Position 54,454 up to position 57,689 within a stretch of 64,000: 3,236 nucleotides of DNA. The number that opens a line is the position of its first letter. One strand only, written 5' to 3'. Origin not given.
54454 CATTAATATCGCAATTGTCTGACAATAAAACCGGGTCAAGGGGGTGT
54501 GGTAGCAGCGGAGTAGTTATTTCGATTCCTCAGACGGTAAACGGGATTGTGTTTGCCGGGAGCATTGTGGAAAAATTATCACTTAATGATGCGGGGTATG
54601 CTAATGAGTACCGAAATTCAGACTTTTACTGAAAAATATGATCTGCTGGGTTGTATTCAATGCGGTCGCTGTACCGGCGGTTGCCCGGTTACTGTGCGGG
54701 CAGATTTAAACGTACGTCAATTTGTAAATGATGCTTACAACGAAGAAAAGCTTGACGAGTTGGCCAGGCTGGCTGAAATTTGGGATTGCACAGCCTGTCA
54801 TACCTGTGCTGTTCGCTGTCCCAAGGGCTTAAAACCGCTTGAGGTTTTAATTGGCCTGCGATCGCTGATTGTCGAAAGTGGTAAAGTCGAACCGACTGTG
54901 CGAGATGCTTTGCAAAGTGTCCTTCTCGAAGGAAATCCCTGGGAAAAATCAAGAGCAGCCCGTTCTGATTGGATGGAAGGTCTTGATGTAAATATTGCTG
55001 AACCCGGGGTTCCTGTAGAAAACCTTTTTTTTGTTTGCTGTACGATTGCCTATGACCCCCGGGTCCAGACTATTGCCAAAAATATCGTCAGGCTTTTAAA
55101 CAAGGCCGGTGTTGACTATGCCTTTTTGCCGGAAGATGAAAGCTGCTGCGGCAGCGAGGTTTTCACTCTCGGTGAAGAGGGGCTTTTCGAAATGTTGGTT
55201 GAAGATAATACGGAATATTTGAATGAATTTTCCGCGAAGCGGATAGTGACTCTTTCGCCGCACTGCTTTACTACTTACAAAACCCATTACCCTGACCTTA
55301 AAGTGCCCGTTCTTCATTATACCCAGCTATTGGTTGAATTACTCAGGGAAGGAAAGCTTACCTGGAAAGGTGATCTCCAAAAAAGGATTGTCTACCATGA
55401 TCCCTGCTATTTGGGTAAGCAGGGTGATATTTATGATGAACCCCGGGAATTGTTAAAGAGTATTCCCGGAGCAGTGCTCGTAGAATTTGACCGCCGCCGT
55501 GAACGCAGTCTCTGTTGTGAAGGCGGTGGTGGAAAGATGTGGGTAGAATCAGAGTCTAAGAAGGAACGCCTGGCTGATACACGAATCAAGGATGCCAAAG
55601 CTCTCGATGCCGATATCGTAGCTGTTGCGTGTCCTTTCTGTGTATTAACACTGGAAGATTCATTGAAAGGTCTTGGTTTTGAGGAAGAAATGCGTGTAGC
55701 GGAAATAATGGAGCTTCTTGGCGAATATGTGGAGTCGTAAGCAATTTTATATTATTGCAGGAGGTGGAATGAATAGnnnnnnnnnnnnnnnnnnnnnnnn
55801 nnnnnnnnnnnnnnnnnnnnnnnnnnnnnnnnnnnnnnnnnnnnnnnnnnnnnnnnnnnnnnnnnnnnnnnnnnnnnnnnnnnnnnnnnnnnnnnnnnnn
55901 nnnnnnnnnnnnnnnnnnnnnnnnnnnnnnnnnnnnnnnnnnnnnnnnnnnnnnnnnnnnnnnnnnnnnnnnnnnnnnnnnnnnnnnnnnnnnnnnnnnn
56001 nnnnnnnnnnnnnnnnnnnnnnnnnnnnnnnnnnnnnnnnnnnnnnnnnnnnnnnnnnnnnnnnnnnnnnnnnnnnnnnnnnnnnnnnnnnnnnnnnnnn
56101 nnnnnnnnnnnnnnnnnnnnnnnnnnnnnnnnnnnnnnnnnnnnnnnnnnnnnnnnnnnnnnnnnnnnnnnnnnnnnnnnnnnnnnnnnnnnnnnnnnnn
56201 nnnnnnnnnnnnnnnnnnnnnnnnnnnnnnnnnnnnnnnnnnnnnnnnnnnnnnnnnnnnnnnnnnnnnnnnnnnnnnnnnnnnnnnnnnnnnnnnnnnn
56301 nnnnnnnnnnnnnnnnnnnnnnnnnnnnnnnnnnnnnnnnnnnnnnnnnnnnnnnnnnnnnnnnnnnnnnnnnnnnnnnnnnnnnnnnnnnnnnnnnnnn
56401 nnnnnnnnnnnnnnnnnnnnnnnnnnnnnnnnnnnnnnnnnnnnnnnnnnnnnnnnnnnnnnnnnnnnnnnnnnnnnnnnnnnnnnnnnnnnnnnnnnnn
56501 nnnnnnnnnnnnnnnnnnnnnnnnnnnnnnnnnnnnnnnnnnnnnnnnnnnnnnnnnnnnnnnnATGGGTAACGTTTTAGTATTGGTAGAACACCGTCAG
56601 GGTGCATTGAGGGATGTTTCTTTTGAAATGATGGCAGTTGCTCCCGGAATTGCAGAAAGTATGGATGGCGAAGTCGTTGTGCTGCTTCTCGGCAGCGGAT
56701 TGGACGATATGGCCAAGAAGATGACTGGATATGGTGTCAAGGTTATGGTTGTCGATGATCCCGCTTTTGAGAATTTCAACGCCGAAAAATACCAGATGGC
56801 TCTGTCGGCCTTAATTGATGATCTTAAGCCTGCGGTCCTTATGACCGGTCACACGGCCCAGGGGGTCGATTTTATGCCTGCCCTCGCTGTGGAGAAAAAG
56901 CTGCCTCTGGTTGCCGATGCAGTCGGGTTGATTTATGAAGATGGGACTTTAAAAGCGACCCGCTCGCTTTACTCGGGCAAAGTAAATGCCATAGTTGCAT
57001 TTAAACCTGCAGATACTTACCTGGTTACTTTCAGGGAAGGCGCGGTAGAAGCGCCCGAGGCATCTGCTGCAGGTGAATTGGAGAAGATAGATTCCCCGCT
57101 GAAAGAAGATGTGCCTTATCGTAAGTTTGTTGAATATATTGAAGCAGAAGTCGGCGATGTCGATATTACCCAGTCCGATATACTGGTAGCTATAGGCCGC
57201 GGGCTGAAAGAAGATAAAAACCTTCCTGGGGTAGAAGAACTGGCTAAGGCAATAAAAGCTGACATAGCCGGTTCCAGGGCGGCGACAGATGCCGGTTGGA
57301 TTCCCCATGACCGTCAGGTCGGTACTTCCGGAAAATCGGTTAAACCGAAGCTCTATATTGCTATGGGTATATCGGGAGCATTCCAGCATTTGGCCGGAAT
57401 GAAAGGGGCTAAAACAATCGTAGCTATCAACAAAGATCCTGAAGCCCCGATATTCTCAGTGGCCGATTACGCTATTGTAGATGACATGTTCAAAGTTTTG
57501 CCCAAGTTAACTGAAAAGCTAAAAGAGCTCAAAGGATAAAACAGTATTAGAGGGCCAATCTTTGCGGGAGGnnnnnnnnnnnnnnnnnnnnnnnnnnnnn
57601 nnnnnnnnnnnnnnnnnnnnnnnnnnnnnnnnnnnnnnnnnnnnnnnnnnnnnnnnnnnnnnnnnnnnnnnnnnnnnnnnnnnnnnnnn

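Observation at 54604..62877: Etf genes embedded in an HdrA-MvhD-Flx-type cluster with an HdrD-like CCG protein: candidate soluble flavin-based electron-bifurcating/confurcating complex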

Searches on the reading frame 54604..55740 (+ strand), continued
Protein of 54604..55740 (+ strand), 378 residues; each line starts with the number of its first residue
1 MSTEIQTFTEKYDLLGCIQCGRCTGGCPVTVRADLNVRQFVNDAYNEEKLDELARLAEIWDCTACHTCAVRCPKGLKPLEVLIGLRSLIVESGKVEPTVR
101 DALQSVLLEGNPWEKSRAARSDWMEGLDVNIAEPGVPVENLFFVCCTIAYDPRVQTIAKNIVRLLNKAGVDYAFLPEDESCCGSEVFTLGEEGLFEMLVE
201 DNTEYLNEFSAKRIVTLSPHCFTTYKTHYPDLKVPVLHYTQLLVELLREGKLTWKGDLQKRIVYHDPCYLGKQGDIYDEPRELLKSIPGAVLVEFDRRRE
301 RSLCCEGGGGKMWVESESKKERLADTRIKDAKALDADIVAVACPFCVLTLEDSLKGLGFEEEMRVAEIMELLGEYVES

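Call 80: search_protein_families(library=pfam, proteins=[L096:6086-7294:+, L096:7789-8637:+, L096:8688-9857:+, L096:11151-11630:+, L096:11634-13505:+, L096:13583-16195:+, L096:18132-19286:+, L096:19870-21141:-], max_evalue=0.000001)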
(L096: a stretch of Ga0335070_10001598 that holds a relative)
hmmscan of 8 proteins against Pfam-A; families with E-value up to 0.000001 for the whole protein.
L096:6086-7294:+ (402 aa): 2 families
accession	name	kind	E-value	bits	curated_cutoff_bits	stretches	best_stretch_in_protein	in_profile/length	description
PF00108.29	Thiolase_N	-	2.1e-92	309.6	26.4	1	14-272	1-260/260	Thiolase, N-terminal domain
PF02803.24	Thiolase_C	-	1.3e-42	144.7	27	1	280-400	2-122/123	Thiolase, C-terminal domain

L096:7789-8637:+ (282 aa): 2 families
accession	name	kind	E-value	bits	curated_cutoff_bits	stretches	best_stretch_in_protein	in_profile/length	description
PF02737.24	3HCDH_N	-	1.5e-65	220.9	22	1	5-183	1-179/180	3-hydroxyacyl-CoA dehydrogenase, NAD binding domain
PF00725.27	3HCDH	-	8.3e-38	129.3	22.1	1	186-282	1-97/97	3-hydroxyacyl-CoA dehydrogenase, C-terminal domain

L096:8688-9857:+ (389 aa): 4 families
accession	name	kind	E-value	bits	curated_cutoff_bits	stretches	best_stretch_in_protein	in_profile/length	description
PF00441.29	Acyl-CoA_dh_1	-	4.9e-47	160.3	22.4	1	238-386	1-149/150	Acyl-CoA dehydrogenase, C-terminal domain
PF02771.21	Acyl-CoA_dh_N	-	3.4e-35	121.3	22.9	1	14-125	1-113/113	Acyl-CoA dehydrogenase, N-terminal domain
PF02770.24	Acyl-CoA_dh_M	-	5.4e-25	87.8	33.3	1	130-226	1-97/97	Acyl-CoA dehydrogenase, middle domain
PF08028.16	Acyl-CoA_dh_2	-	9.1e-22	78.2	22.7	1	253-375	1-133/134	Acyl-CoA dehydrogenase, C-terminal domain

L096:11151-11630:+ (159 aa): 1 family
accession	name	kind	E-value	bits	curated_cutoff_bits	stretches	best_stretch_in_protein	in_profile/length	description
PF01257.25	2Fe-2S_thioredx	-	1.1e-46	158.7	24.8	1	15-158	1-144/145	Thioredoxin-like [2Fe-2S] ferredoxin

L096:11634-13505:+ (623 aa): 7 families
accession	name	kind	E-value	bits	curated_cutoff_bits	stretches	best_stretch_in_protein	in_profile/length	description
PF01512.22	Complex1_51K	-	1.7e-48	164.8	31.2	1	187-358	1-149/150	Nuo51 FMN-binding domain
PF10589.14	NADH_4Fe-4S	-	2.8e-32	110.8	23.5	1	469-553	1-85/85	NADH-ubiquinone oxidoreductase-F iron-sulfur binding region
PF00037.32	Fer4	-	2.7e-14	52.7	21.1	1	571-593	2-24/24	4Fe-4S binding domain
PF12838.12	Fer4_7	-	1e-08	35.9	27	1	576-621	1-52/52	4Fe-4S dicluster domain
PF12837.12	Fer4_6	-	1.5e-08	34.6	25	0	570-592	2-24/24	4Fe-4S binding domain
PF12797.12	Fer4_2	-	5.9e-08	32.6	24.5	0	601-618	4-21/22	4Fe-4S binding domain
PF13237.11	Fer4_10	-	1.4e-07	31.7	25.5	1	571-617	3-52/53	4Fe-4S dicluster domain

L096:13583-16195:+ (870 aa): 7 families
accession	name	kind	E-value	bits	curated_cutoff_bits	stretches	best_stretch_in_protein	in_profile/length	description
PF00384.28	Molybdopterin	-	2.3e-55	188.5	24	1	302-701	1-351/353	Molybdopterin oxidoreductase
PF13510.11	Fer2_4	-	2.7e-18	66.2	22.8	1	30-106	2-81/82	2Fe-2S iron-sulfur cluster binding domain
PF04879.21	Molybdop_Fe4S4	-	8.2e-16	58.2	22.7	1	246-299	2-55/55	Molybdopterin oxidoreductase Fe4S4 domain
PF10588.14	NADH-G_4Fe-4S_3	-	1.7e-14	53.5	27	1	113-150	1-38/40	NADH-ubiquinone oxidoreductase-G iron-sulfur binding region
PF22117.2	Fer4_Nqo3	-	2.3e-14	53.7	27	1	167-232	2-67/67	NADH-quinone oxidoreductase subunit 3, ferredoxin-like domain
PF00037.32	Fer4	-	4.8e-08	32.9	21.1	0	215-232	7-24/24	4Fe-4S binding domain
PF12838.12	Fer4_7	-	6.9e-08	33.3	27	1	175-230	1-52/52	4Fe-4S dicluster domain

L096:18132-19286:+ (384 aa): 4 families
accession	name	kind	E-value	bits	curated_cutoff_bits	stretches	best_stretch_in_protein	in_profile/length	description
PF00441.29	Acyl-CoA_dh_1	-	1.4e-57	194.5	22.4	1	231-379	1-149/150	Acyl-CoA dehydrogenase, C-terminal domain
PF02771.21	Acyl-CoA_dh_N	-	1.7e-32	112.6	22.9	1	7-118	2-113/113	Acyl-CoA dehydrogenase, N-terminal domain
PF08028.16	Acyl-CoA_dh_2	-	2.5e-26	93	22.7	1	248-368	3-133/134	Acyl-CoA dehydrogenase, C-terminal domain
PF02770.24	Acyl-CoA_dh_M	-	9.4e-24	83.9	33.3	1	124-219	3-97/97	Acyl-CoA dehydrogenase, middle domain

L096:19870-21141:- (423 aa): 0 families

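Call 81: fold_search(model_id=the predicted structure, library=pdb)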
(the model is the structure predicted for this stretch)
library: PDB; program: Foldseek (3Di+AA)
matches with E <= 10: 953; with E <= 0.001: 29
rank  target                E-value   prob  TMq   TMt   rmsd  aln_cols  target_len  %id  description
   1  9ojn                  8.6e-18  1.00  0.60  0.32   6.1       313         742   30  Structure of Mycobacterium smegmatis EtfD (released 2025-05-21)
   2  9a6l_A                2.8e-10  1.00  0.50  0.75   4.0       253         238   20  Integrative model of LUTA-LUTB by crosslinking MS and deep learning (released 2024-09-18)
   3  8rvu_B                3.6e-07  1.00  0.44  0.57   5.7       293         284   20  CryoEM structure of the Elp-Hdr complex of Methanothermobacter marburgensis state 2 (composite structure) (released 2025-05-14)
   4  8rwn_B                3.8e-07  1.00  0.46  0.60   4.9       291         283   18  CryoEM structure of the Hdr(ABC)2 subunits of the Elp-Hdr complex of Methanothermobacter marburgensis (released 2025-05-14)
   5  5odc_B                5.3e-07  1.00  0.47  0.60   4.9       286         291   16  Heterodisulfide reductase / [NiFe]-hydrogenase complex from Methanothermococcus thermolithotrophicus at 2.3 A resoluti (released 2017-08-30)
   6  8rvy_B                7.5e-07  1.00  0.49  0.62   4.6       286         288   19  CryoEM structure of the Elp-Hdr complex of Methanothermobacter marburgensis state 1 (composite structure) (released 2025-05-14)
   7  8rvy_b                2.7e-06  1.00  0.46  0.59   5.0       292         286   19  CryoEM structure of the Elp-Hdr complex of Methanothermobacter marburgensis state 1 (composite structure) (released 2025-05-14)
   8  7bkb_B                5.6e-06  1.00  0.45  0.55   5.0       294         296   17  Formate dehydrogenase - heterodisulfide reductase - formylmethanofuran dehydrogenase complex from Methanospirillum hun (released 2021-09-29)
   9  5hj7_A                8.7e-05  1.00  0.29  0.37   9.4       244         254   13  Glutamate Racemase Mycobacterium tuberculosis (MurI) with bound D-glutamate, 2.3 Angstrom resolution, X-ray diffractio (released 2016-05-25)
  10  2gzm_B                2.1e-04  1.00  0.30  0.38   9.2       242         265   14  Crystal Structure of the Glutamate Racemase from Bacillus anthracis (released 2007-05-29)
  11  1jfl_A                2.1e-04  1.00  0.27  0.40   9.3       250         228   12  CRYSTAL STRUCTURE DETERMINATION OF ASPARTATE RACEMASE FROM AN ARCHAEA (released 2002-06-05)
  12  5b19_A                5.5e-04  1.00  0.29  0.41   9.0       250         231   13  Picrophilus torridus aspartate racemase (released 2016-06-22)
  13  1zuw_B                6.2e-04  1.00  0.28  0.37   9.3       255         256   13  Crystal structure of B.subtilis glutamate racemase (RacE) with D-Glu (released 2005-12-06)
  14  5ijw_A                6.2e-04  1.00  0.28  0.35   9.5       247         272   12  Glutamate Racemase (MurI) from Mycobacterium smegmatis with bound D-glutamate, 1.8 Angstrom resolution, X-ray diffract (released 2016-05-25)
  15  3hfr_A                6.2e-04  0.99  0.25  0.32  10.3       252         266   12  Crystal structure of glutamate racemase from Listeria monocytogenes (released 2009-06-09)
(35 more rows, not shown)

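Call 88: search_protein_families(library=pfam, proteins=[L088:10-1188:+, L088:1203-2327:+, L088:2364-3152:+, L088:3215-4180:+, L088:4214-6181:+, L088:6235-6669:+, L088:6647-7495:+, L088:7566-8549:+, L088:8550-9413:+, L088:9569-10843:+], max_evalue=1e-8)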
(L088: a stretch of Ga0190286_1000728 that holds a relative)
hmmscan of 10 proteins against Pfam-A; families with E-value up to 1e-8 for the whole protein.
L088:10-1188:+ (392 aa): 4 families
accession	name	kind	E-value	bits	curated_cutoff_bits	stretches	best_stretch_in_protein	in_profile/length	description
PF00441.29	Acyl-CoA_dh_1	-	3.5e-35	121.8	22.4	1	225-383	1-150/150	Acyl-CoA dehydrogenase, C-terminal domain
PF02771.21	Acyl-CoA_dh_N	-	3.4e-30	105.1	22.9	1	1-109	6-113/113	Acyl-CoA dehydrogenase, N-terminal domain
PF02770.24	Acyl-CoA_dh_M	-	4.2e-18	65.7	33.3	1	114-213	2-97/97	Acyl-CoA dehydrogenase, middle domain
PF08028.16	Acyl-CoA_dh_2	-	2.5e-12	47.7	22.7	1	240-360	1-123/134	Acyl-CoA dehydrogenase, C-terminal domain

L088:1203-2327:+ (374 aa): 4 families
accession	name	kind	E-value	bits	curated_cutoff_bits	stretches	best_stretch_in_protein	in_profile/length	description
PF02754.22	CCG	-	4e-36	123.4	20.6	2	138-224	1-85/85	Cysteine-rich domain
PF13183.11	Fer4_8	-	1.1e-11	45.6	27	1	13-74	2-68/68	4Fe-4S dicluster domain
PF13187.11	Fer4_9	-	2.1e-09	37.7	27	1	15-73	1-50/52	4Fe-4S dicluster domain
PF13534.11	Fer4_17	-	5e-09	37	22.2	0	15-74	1-60/61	4Fe-4S dicluster domain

L088:2364-3152:+ (262 aa): 1 family
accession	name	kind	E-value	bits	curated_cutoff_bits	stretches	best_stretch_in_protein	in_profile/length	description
PF01012.27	ETF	-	5.5e-42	144.1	26.7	1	27-209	4-180/181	Electron transfer flavoprotein domain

L088:3215-4180:+ (321 aa): 2 families
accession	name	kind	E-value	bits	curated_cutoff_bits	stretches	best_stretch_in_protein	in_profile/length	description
PF01012.27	ETF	-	1.5e-41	142.6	26.7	1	4-176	1-177/181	Electron transfer flavoprotein domain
PF00766.25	ETF_alpha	-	1.7e-38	130.9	27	1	200-280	1-81/81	Electron transfer flavoprotein FAD-binding domain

L088:4214-6181:+ (655 aa): 6 families
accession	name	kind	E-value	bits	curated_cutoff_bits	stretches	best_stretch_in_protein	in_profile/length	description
PF00037.32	Fer4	-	2.2e-17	62.5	21.1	0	584-601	7-24/24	4Fe-4S binding domain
PF07992.20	Pyr_redox_2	-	1.7e-14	54.4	26.1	0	416-555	166-287/291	Pyridine nucleotide-disulphide oxidoreductase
PF12838.12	Fer4_7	-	8.6e-12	45.8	27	1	584-630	1-49/52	4Fe-4S dicluster domain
PF13484.11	Fer4_16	-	6.6e-10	40.1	30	0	584-603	1-20/66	4Fe-4S double cluster binding domain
PF14697.11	Fer4_21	-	3.9e-09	37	35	0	578-602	34-59/59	4Fe-4S dicluster domain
PF12837.12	Fer4_6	-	5e-09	36.1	25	0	582-600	6-24/24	4Fe-4S binding domain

L088:6235-6669:+ (144 aa): 1 family
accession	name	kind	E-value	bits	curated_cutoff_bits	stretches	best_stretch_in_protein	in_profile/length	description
PF02662.21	FlpD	-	4.1e-55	185.5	22.3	1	9-131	1-123/123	Methyl-viologen-reducing hydrogenase, delta subunit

L088:6647-7495:+ (282 aa): 0 families

L088:7566-8549:+ (327 aa): 1 family
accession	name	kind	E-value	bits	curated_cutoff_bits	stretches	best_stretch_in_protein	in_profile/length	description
PF17179.9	Fer4_22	-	5.4e-32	111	27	1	221-315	1-95/95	4Fe-4S dicluster domain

L088:8550-9413:+ (287 aa): 2 families
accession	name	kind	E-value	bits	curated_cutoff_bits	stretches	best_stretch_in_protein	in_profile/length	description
PF00175.26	NAD_binding_1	-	1.5e-14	55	22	1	128-229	2-107/109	Oxidoreductase NAD-binding domain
PF10418.14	DHODB_Fe-S_bind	-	1.1e-10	41.5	23.9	1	248-280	1-40/41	Iron-sulfur cluster binding domain of dihydroorotate dehydrogenase B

L088:9569-10843:+ (424 aa): 2 families
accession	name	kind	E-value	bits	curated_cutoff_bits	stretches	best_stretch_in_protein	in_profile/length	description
PF01855.24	POR_N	-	1.7e-67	228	27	1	59-296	1-226/231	Pyruvate flavodoxin/ferredoxin oxidoreductase, thiamine diP-bdg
PF17147.9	PFOR_II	-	5.3e-19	68.9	27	1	326-414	2-100/102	Pyruvate:ferredoxin oxidoreductase core domain II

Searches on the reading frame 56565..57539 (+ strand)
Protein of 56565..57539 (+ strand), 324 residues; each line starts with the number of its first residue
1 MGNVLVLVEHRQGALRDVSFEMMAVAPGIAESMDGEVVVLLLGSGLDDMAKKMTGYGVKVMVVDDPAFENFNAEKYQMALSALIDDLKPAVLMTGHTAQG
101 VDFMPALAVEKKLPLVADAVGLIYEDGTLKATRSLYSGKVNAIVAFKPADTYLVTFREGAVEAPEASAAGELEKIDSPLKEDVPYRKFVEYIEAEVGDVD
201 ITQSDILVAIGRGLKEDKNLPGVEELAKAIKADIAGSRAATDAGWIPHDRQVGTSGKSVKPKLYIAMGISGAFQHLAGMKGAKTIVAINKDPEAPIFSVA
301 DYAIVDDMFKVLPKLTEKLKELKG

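Call 3: search_protein_families(library=pfam, proteins=[window:56565-57539:+], max_evalue=0.001)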
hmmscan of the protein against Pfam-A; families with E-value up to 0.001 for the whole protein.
window:56565-57539:+ (324 aa): 2 families
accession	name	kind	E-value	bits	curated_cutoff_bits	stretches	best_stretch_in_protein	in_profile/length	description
PF01012.27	ETF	-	3.3e-34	118.7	26.7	1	4-176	1-177/181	Electron transfer flavoprotein domain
PF00766.25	ETF_alpha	-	2.7e-33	114.2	27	1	200-280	1-81/81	Electron transfer flavoprotein FAD-binding domain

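Call 4: search_protein_families(library=ncbifam, proteins=[window:56565-57539:+], max_evalue=0.001)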
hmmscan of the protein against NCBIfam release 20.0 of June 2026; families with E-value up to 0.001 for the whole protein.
window:56565-57539:+ (324 aa): 5 families
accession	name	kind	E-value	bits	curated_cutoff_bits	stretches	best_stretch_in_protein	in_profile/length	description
NF042970.1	AcrlCoAredClosAcrA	equivalog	1.3e-63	215.3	600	2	122-321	153-359/360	acryloyl-CoA reductase electron transfer subunit beta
NF038209.1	mft_etfA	equivalog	2.7e-43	148.4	240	1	34-319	24-302/303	mycofactocin-associated electron transfer flavoprotein alpha subunit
NF008884.0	PRK11916.1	equivalog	2e-40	139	528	1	47-319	38-310/312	electron transfer flavoprotein subunit alpha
NF002889.0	PRK03363.1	equivalog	2.6e-34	118.9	549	1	113-319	105-311/313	electron transfer flavoprotein subunit alpha/FixB family protein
NF051845.1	EtFlavAlphaProt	equivalog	9.4e-25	87.4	600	1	6-321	95-401/406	electron transfer flavoprotein subunit alpha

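Call 31: search_solved_structures(query=window:56565-57539:+, max_evalue=0.00001)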
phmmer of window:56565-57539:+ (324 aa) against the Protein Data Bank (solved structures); distinct sequences matched with E-value up to 0.00001: 15.
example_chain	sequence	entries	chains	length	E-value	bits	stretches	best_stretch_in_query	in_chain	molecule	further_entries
5ol2_A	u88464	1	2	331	4e-59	204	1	1-320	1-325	Electron transfer flavoprotein large subunit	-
1o94_D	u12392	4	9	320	4.9e-56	193.8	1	3-316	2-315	ELECTRON TRANSFER FLAVOPROTEIN ALPHA-SUBUNIT | ELECTRON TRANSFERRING FLAVOPROTEIN ALPHA-SUBUNIT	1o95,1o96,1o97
3clu_D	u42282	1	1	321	7.2e-56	193.3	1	1-316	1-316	Electron transfer flavoprotein subunit alpha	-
3clt_D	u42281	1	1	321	1.4e-55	192.4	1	1-316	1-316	Electron transfer flavoprotein subunit alpha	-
6fah_A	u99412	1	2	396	2e-55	191.9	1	4-321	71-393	Caffeyl-CoA reductase-Etf complex subunit CarE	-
3clr_D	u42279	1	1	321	2e-55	191.8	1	1-316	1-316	Electron transfer flavoprotein subunit alpha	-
3cls_D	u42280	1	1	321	2.3e-55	191.6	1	1-316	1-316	Electron transfer flavoprotein subunit alpha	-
4kpu_A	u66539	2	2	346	6.1e-53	183.7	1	5-323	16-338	Electron transfer flavoprotein alpha subunit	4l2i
7qh2_A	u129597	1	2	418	1.2e-51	179.4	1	4-317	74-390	Lactate dehydrogenase (NAD(+),ferredoxin) subunit LctC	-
7koe_B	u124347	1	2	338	5.3e-49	170.8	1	4-322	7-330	Electron transfer flavoprotein, alpha subunit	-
1efv_A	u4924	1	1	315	4.9e-48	167.6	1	3-321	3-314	ELECTRON TRANSFER FLAVOPROTEIN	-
1t9g_R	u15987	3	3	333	8.1e-48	166.9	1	4-321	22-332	Electron transfer flavoprotein alpha-subunit, mitochondrial | Electron transfer flavoprotein alpha-subunit, mitochondrial precursor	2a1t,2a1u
1efp_A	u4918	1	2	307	5.2e-39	137.9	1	5-319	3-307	PROTEIN (ELECTRON TRANSFER FLAVOPROTEIN)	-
5ow0_A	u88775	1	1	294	2.5e-30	109.5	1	79-321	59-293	Electron transfer flavoprotein, alpha subunit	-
3ih5_A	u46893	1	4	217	2.9e-07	33.7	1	3-170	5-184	Electron transfer flavoprotein alpha-subunit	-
